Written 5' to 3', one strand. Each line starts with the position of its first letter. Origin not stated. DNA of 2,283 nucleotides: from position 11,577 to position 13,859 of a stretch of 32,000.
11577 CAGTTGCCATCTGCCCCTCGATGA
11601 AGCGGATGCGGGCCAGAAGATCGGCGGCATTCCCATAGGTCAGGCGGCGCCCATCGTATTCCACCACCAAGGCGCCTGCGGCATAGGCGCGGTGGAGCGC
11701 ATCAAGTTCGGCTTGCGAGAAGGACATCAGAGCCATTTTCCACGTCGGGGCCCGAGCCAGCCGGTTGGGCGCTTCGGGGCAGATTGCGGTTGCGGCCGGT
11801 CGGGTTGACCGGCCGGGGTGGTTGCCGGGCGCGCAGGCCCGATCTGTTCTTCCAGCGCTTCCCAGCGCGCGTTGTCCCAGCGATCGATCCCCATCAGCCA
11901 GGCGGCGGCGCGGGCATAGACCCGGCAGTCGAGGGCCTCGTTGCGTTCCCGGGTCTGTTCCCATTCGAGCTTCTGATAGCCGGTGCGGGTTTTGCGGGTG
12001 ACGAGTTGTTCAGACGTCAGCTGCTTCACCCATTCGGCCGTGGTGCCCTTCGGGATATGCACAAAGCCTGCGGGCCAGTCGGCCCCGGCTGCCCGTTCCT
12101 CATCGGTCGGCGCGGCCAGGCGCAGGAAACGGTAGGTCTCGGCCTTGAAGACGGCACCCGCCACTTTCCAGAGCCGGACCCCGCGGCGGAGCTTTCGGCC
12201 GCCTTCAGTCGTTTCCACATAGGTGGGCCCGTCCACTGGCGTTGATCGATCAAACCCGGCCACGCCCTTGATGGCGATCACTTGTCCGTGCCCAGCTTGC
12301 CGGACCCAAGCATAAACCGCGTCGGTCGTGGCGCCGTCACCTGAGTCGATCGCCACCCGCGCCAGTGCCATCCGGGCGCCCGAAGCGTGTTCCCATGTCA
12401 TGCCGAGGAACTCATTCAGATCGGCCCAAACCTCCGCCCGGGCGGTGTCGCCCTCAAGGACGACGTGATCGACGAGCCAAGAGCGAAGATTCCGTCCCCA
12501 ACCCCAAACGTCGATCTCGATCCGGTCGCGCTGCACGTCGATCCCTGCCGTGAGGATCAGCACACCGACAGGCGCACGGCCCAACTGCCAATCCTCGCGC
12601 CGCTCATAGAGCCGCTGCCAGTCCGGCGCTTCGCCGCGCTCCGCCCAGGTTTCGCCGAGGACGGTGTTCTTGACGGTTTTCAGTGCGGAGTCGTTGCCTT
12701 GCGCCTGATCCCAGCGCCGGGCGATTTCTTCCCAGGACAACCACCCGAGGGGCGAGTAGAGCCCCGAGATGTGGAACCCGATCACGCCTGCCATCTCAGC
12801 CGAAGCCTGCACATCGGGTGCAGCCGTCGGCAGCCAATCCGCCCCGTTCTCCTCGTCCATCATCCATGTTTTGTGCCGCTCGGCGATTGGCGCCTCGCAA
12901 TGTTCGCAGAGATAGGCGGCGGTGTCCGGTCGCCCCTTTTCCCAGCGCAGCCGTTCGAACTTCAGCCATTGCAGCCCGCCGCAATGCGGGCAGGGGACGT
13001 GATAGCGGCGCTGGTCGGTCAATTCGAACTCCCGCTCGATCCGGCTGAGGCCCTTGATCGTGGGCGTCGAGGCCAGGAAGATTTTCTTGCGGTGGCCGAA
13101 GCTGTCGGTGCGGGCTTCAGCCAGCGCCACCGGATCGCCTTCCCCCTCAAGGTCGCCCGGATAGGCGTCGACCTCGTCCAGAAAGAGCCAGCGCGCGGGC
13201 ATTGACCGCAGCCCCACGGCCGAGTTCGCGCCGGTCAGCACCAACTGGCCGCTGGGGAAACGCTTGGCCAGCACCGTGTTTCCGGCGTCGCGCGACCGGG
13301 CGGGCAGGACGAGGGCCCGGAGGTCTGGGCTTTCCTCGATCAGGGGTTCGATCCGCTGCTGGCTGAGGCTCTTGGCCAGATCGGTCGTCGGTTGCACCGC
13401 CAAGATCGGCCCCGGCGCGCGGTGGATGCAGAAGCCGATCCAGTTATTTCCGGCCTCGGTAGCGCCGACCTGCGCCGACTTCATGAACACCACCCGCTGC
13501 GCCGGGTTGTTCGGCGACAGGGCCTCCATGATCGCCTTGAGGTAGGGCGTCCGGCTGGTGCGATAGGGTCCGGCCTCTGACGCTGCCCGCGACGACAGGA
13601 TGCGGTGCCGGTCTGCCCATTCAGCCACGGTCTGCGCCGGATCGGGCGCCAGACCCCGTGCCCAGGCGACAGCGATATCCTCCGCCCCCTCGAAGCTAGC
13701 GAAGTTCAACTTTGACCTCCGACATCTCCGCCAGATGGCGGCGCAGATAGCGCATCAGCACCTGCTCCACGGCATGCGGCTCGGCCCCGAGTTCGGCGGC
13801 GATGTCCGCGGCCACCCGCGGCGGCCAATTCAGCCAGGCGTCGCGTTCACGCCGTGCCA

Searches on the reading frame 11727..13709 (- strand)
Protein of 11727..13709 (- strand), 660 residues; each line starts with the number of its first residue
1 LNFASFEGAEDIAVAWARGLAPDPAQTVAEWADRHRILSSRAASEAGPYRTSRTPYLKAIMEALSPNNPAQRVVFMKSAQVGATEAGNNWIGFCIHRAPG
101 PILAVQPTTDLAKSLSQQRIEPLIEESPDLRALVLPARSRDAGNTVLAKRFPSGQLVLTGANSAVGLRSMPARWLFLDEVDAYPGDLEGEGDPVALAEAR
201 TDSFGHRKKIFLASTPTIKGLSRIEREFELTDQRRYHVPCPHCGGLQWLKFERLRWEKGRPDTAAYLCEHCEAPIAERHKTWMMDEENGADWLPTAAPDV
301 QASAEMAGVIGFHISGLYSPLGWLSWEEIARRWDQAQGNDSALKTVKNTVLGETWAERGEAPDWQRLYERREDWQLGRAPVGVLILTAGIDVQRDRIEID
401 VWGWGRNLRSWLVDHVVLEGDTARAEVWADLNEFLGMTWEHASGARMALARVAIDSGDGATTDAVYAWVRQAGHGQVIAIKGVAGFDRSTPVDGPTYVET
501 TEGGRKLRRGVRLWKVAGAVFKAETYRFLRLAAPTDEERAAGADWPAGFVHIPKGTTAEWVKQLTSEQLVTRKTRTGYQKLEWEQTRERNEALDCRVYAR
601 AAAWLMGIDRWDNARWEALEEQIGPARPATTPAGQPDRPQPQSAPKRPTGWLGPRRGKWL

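Call 11: search_protein_families(library=phrogs, proteins=[window:11727-13709:-], max_evalue=0.001)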
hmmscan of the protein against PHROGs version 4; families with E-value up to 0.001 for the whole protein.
window:11727-13709:- (660 aa): 11 families
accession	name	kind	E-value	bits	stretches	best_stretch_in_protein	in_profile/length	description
phrog_15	-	head and packaging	8.1e-259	863.6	1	3-659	332-985/1330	terminase large subunit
phrog_21311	-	head and packaging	5.9e-57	194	1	106-323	1-218/218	terminase large subunit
phrog_16406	-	unknown function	1.1e-44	154.2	1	219-606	2-385/601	-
phrog_3028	-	unknown function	1e-33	117.9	1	433-631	3-180/203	-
phrog_675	-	head and packaging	1.4e-31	110.4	1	46-357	36-330/576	terminase large subunit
phrog_15657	-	unknown function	4.2e-31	109.3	1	309-516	27-222/230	-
phrog_3925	-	head and packaging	6.8e-24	85.3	1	13-131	28-142/150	terminase large subunit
phrog_4145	-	head and packaging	4.6e-14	53.2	1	23-202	25-202/209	terminase large subunit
phrog_37509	-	unknown function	5.7e-08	34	1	495-624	11-136/189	-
phrog_2022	-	unknown function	3.2e-05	25.1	1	577-624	3-52/76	-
phrog_23163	-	unknown function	9.8e-05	23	1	35-128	32-125/130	-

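Call 12: search_protein_families(library=pfam, proteins=[window:11727-13709:-], max_evalue=0.001)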
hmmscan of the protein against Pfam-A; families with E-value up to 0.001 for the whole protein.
window:11727-13709:- (660 aa): 2 families
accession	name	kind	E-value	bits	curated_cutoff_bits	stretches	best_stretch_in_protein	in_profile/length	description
PF20454.4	GpA_nuclease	-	1.1e-95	320.6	22.5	1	310-610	2-291/294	Terminase large subunit gpA, endonuclease domain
PF05876.18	GpA_ATPase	-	3.4e-93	312.3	25.6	1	44-287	2-243/247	Phage terminase large subunit gpA, ATPase domain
